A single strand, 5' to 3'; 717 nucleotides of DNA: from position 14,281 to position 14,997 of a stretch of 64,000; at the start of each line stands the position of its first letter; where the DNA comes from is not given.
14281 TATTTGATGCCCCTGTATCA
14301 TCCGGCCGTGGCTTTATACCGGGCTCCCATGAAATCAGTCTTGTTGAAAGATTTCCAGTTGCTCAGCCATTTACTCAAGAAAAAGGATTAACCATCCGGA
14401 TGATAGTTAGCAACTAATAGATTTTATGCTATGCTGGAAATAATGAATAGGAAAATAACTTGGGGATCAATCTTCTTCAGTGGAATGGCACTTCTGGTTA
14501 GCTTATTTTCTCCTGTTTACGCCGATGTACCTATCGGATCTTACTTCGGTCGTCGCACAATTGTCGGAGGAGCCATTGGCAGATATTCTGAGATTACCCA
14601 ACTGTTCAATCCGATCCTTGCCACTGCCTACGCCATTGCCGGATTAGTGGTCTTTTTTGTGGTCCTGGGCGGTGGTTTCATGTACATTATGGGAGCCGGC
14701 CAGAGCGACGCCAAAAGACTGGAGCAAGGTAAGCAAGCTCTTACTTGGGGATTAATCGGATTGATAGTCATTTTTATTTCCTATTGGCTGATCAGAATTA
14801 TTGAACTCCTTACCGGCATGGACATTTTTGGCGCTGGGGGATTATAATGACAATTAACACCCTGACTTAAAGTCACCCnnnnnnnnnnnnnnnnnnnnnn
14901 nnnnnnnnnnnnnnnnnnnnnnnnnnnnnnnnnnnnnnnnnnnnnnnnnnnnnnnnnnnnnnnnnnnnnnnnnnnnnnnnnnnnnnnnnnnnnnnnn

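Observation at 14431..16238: Four tandem TrbC/VirB2-like pilin paralogs with no visible secretion machinery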

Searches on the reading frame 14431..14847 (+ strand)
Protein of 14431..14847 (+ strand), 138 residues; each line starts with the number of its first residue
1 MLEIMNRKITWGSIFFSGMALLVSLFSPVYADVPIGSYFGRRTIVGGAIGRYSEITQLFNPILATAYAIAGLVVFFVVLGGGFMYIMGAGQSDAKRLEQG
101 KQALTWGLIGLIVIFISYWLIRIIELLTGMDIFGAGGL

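Call 3: search_protein_families(library=pfam, proteins=[window:14431-14847:+], max_evalue=10)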
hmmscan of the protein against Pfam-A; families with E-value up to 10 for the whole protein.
window:14431-14847:+ (138 aa): 5 families
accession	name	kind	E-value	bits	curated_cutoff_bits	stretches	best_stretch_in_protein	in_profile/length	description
PF18895.5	T4SS_pilin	-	6.8e-07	29.7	26.6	1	54-116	4-63/71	Type IV secretion system pilin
PF09490.15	CbtA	-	0.0084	16.4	30.7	1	63-116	68-121/239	Probable cobalt transporter subunit (CbtA)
PF19639.4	DUF6142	-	0.052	14.2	27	1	65-119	47-103/103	Family of unknown function (DUF6142)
PF03994.20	DUF350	-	0.21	12.1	26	1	51-123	32-95/133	Domain of Unknown Function (DUF350)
PF20456.3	DUF6709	-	3.4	7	27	1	95-130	178-213/339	Family of unknown function (DUF6709)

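Call 4: search_protein_families(library=ncbifam, proteins=[window:14431-14847:+], max_evalue=10)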
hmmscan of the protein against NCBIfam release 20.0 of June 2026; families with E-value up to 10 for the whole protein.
window:14431-14847:+ (138 aa): 2 families
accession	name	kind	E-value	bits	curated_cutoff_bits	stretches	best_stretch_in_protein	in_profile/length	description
NF045849.1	ICE_MMCAP2_0565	equivalog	2.9e-05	23.7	40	1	56-124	10-76/80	Mbov_0395 family pilin-like conjugal transfer protein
NF011366.0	PRK14785.1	subfamily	0.0033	17.3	256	2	10-50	99-143/198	lipoprotein signal peptidase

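Call 16: find_homologous_proteins(query=A1, max_evalue=0.001)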
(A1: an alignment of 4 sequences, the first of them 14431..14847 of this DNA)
Query A1 (4 sequences) (138 aa, profile of the alignment): 45 proteins with E <= 0.001 among 8000 candidates.
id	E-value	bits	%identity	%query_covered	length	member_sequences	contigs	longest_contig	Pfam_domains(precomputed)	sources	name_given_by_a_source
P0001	4.7e-40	155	-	-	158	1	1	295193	-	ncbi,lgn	-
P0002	1.2e-39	153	26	51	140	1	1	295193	PF18895.6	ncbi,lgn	-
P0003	1.4e-39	153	29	50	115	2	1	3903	PF18895.6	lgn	-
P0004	4.0e-37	145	100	97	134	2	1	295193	PF18895.6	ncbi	-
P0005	1.7e-30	124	87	100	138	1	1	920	PF18895.6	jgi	jgi:FtsH-binding integral membrane protein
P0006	3.6e-25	106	20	65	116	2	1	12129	PF18895.6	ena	-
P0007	4.3e-25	106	23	58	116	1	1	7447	PF18895.6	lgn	-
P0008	2.9e-22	97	28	62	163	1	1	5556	-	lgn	-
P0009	2.7e-21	94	24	96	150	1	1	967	-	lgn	-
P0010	6.0e-21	93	25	83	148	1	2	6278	-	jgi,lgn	jgi:hypothetical protein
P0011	7.5e-20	89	22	50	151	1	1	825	-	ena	-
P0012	1.3e-19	88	58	81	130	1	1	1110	PF18895.6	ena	-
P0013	1.7e-19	88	47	81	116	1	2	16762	PF18895.6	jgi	jgi:heme/copper-type cytochrome/quinol oxidase subunit 4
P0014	3.5e-19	87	25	57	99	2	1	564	PF18895.6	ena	-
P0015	1.2e-18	85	28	67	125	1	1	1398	PF18895.6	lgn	-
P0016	6.3e-18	83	25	49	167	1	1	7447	PF18895.6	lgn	-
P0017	2.5e-17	81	25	75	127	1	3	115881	PF18895.6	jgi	jgi:hypothetical protein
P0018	5.1e-17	80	22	62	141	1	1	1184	PF18895.6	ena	-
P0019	6.1e-17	80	22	36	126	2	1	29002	PF18895.6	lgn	-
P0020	7.0e-17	80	25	66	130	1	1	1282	PF18895.6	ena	-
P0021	1.6e-16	79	26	73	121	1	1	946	PF18895.6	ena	-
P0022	1.9e-16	78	38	78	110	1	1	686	PF18895.6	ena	-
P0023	4.0e-16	77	37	78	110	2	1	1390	PF18895.6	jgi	-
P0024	4.5e-16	77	23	65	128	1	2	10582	PF18895.6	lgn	-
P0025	6.7e-16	76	37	78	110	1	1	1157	PF18895.6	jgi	-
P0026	6.7e-16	76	37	78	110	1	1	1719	PF18895.6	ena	-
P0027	1.6e-15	75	38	77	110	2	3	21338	PF18895.6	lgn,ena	-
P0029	4.0e-15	74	43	74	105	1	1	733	PF18895.6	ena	-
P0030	1.5e-14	72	26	49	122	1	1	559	PF18895.6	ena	-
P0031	2.0e-14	72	28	29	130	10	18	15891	PF18895.6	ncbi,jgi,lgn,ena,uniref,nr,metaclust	ncbi:MAG: hypothetical protein UY27_C0023G0020 [Candidatus Gottesmanbacteria bacterium GW2011_GWA1_4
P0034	8.1e-14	70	42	55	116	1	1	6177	PF18895.6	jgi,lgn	jgi:hypothetical protein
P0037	6.0e-11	60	36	53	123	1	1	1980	PF18895.6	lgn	-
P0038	2.9e-10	58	42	61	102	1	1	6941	PF18895.6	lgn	-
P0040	8.0e-9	54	46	22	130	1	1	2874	PF18895.6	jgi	jgi:Type IV secretion system pilin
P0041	1.4e-7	50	41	20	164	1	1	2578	PF18895.6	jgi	jgi:Type IV secretion system pilin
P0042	2.3e-7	49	41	39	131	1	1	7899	PF18895.6,PF04956.19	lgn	-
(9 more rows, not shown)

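Call 22: find_encoding_contigs(protein=P0002, flank=10000, max_places=4)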
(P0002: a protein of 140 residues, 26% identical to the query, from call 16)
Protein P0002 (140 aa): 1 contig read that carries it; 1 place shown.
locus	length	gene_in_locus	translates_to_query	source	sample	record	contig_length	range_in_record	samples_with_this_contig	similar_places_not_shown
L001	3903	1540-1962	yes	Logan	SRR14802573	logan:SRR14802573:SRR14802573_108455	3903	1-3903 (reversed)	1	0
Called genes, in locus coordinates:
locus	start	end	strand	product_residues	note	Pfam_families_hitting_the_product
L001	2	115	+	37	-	?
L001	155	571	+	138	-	PF18895:T4SS_pilin (weak)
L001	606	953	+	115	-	PF18895:T4SS_pilin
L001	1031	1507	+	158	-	-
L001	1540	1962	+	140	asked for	PF18895:T4SS_pilin (weak)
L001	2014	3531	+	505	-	PF01943:Polysacc_synt, PF13440:Polysacc_synt_3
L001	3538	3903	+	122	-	?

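Call 24: find_encoding_contigs(protein=P0017, flank=10000, max_places=2)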
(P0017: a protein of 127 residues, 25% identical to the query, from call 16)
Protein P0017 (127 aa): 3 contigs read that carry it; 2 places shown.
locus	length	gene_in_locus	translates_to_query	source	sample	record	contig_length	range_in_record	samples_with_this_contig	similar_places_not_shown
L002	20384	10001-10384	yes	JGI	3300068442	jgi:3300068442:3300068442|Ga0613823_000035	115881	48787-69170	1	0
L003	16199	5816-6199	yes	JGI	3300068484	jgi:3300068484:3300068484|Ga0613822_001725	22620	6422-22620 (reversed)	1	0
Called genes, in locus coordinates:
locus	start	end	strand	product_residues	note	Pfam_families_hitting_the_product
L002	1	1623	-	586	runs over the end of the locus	PF08486:SpoIID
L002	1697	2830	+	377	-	PF18895:T4SS_pilin (weak)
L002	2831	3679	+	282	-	PF18895:T4SS_pilin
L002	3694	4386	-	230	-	PF01255:Prenyltransf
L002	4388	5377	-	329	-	PF22700:MVD-like_N, PF00288:GHMP_kinases_N (weak), PF18376:MDD_C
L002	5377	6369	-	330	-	PF00288:GHMP_kinases_N, PF08544:GHMP_kinases_C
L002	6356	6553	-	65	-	-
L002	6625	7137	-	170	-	-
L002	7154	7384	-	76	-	-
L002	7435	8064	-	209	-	PF00293:NUDIX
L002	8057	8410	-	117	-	-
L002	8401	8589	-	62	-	-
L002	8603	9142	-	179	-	PF04542:Sigma70_r2, PF08281:Sigma70_r4_2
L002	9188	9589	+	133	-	PF18895:T4SS_pilin (weak), PF19554:DUF6077 (weak)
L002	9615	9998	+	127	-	PF18895:T4SS_pilin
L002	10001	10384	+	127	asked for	PF18895:T4SS_pilin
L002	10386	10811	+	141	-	PF18895:T4SS_pilin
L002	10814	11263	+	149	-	PF18895:T4SS_pilin (weak)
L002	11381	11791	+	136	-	PF18895:T4SS_pilin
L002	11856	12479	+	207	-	PF18895:T4SS_pilin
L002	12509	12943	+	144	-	PF18895:T4SS_pilin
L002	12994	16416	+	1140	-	-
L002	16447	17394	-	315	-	-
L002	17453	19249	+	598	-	-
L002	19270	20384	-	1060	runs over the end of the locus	-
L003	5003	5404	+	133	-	PF18895:T4SS_pilin (weak), PF19554:DUF6077 (weak)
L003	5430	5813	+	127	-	PF18895:T4SS_pilin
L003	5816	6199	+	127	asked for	PF18895:T4SS_pilin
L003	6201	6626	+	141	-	PF18895:T4SS_pilin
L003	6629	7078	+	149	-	PF18895:T4SS_pilin (weak)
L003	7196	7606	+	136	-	PF18895:T4SS_pilin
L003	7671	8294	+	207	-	PF18895:T4SS_pilin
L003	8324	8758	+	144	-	PF18895:T4SS_pilin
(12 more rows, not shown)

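Call 25: find_encoding_contigs(protein=P0019, flank=10000, max_places=2)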
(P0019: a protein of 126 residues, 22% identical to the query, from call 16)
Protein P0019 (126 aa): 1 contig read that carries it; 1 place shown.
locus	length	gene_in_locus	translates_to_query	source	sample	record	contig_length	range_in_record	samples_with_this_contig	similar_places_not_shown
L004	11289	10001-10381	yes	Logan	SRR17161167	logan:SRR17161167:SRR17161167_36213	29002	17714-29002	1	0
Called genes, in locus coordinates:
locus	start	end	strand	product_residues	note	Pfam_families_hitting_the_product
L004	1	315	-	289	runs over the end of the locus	PF01256:Carb_kinase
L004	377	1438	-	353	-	PF02463:SMC_N, PF13175:AAA_15, PF13476:AAA_23, PF13304:AAA_21 (weak)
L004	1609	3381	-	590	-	PF08486:SpoIID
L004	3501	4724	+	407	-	PF18895:T4SS_pilin (weak)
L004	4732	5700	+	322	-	PF18895:T4SS_pilin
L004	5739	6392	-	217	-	PF01255:Prenyltransf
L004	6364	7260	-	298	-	PF00696:AA_kinase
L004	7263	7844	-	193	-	-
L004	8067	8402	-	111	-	-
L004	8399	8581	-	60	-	-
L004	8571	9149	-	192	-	PF04542:Sigma70_r2, PF08281:Sigma70_r4_2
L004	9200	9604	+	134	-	-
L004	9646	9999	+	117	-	PF18895:T4SS_pilin (weak)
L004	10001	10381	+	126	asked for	PF18895:T4SS_pilin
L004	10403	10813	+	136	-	PF18895:T4SS_pilin (weak)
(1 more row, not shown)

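Call 26: find_encoding_contigs(protein=P0031, flank=10000, max_places=3)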
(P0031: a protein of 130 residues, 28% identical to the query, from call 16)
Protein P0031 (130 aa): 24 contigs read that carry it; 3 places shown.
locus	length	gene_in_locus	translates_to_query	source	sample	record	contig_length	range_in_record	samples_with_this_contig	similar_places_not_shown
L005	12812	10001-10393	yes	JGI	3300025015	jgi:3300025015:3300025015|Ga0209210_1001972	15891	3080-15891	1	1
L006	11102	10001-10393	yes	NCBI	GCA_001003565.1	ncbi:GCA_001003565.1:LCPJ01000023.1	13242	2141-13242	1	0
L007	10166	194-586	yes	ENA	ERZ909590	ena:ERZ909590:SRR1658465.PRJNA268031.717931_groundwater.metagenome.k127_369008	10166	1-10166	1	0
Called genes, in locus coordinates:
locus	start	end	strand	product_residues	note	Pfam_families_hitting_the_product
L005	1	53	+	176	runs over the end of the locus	-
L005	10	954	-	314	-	PF01207:Dus, PF01180:DHO_dh (faint)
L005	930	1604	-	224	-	PF18912:DZR_2 (weak)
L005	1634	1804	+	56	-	-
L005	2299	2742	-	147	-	PF01668:SmpB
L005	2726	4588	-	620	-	-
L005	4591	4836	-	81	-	PF18901:DUF5657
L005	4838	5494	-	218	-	-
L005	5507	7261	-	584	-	PF08486:SpoIID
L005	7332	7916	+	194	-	-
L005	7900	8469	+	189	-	-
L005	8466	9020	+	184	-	PF18895:T4SS_pilin (weak)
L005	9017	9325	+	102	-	PF18895:T4SS_pilin (weak)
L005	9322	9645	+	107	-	-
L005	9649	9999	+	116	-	-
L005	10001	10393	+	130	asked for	PF18895:T4SS_pilin (weak)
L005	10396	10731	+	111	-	PF18895:T4SS_pilin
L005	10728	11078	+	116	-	PF18895:T4SS_pilin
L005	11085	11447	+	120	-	PF18895:T4SS_pilin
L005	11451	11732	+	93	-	PF04956:TrbC (weak), PF18895:T4SS_pilin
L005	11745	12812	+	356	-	?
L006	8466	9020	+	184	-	PF18895:T4SS_pilin (weak)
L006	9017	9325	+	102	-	PF18895:T4SS_pilin (weak)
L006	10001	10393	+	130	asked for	PF18895:T4SS_pilin (weak)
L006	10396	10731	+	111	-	PF18895:T4SS_pilin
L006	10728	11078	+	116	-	PF18895:T4SS_pilin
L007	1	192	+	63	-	?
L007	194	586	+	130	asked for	PF18895:T4SS_pilin (weak)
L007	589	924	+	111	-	PF18895:T4SS_pilin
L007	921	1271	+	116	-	PF18895:T4SS_pilin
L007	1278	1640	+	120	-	PF18895:T4SS_pilin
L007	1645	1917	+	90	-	PF18895:T4SS_pilin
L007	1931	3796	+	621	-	-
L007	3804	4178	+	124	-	PF05635:23S_rRNA_IVP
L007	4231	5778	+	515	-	-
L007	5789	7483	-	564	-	-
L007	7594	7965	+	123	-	PF05635:23S_rRNA_IVP, PF22296:bAvd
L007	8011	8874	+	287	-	PF12666:PrgI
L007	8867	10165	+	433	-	?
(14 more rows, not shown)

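Call 27: list_cluster_members(proteins=[P0001, P0002, P0004])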
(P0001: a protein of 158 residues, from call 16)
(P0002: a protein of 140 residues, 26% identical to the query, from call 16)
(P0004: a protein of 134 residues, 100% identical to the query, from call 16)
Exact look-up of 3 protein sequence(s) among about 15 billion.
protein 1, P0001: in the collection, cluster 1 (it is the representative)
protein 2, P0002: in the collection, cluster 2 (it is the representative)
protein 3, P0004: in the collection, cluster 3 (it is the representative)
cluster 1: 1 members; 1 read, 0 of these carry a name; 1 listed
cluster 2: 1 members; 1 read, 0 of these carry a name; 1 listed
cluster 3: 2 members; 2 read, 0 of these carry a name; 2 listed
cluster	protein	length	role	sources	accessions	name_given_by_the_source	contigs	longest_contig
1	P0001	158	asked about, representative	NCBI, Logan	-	-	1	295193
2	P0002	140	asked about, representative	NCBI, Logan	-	-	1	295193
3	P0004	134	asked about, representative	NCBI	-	-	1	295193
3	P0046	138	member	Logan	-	-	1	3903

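Call 32: find_encoding_contigs(protein=P0004, flank=10000, max_places=3)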
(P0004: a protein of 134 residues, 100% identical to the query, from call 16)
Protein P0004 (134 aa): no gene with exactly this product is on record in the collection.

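Call 45: search_protein_families(library=pfam, proteins=[L007:8867-10165:+, L007:8011-8874:+, L007:1931-3796:+, L007:4231-5778:+, L007:5789-7483:-, L002:12994-16416:+, L002:17453-19249:+, L002:16447-17394:-], max_evalue=0.01)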
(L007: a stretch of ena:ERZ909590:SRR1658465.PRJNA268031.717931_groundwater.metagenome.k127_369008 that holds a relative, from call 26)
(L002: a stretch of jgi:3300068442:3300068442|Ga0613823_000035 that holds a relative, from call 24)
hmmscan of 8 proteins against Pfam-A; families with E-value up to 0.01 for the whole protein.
L007:8867-10165:+ (433 aa): 1 family
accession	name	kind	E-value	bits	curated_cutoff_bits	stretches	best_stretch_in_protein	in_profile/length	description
PF11130.14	TraC_F_IV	-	2.9e-05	23.7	28.1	1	25-386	16-374/375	TraC protein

L007:8011-8874:+ (287 aa): 2 families
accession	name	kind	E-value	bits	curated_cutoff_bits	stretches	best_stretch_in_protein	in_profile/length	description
PF12666.12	PrgI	-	7.4e-09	36.5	27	1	5-87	1-86/91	PrgI family protein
PF13620.12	CarboxypepD_reg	-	0.00041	21.1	32.3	1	206-265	2-60/82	Carboxypeptidase regulatory-like domain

L007:1931-3796:+ (621 aa): 0 families

L007:4231-5778:+ (515 aa): 0 families

L007:5789-7483:- (564 aa): 0 families

L002:12994-16416:+ (1140 aa): 0 families

L002:17453-19249:+ (598 aa): 1 family
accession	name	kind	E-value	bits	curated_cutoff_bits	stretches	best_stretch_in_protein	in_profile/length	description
PF04956.18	TrbC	-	0.0039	17.8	27.9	1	190-239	24-74/98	TrbC/VIRB2 pilin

L002:16447-17394:- (315 aa): 0 families

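Call 65: search_protein_families(library=pfam, proteins=[P0042, L005:11451-11732:+], max_evalue=1)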
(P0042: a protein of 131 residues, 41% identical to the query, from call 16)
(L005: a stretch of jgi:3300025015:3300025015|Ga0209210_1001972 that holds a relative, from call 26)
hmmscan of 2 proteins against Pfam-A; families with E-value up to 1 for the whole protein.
P0042 (131 aa): 3 families
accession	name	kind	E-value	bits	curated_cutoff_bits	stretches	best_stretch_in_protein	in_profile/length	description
PF18895.5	T4SS_pilin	-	2.5e-08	34.3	26.6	1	52-112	12-71/71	Type IV secretion system pilin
PF04956.18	TrbC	-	1.4e-07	32.1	27.9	1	3-112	6-98/98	TrbC/VIRB2 pilin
PF04515.18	Choline_transpo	-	0.036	13.7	26.9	1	51-116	250-310/326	Plasma-membrane choline transporter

L005:11451-11732:+ (93 aa): 4 families
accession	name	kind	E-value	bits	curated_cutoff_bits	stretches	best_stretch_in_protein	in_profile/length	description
PF18895.5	T4SS_pilin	-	8.6e-12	45.4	26.6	1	11-78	5-71/71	Type IV secretion system pilin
PF04956.18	TrbC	-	1.5e-05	25.6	27.9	1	4-77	26-97/98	TrbC/VIRB2 pilin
PF02322.20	Cyt_bd_oxida_II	-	0.0043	16.9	35.6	1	14-78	147-211/302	Cytochrome bd terminal oxidase subunit II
PF10066.14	DUF2304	-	0.48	11.2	25.5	1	30-88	5-64/106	Uncharacterized conserved protein (DUF2304)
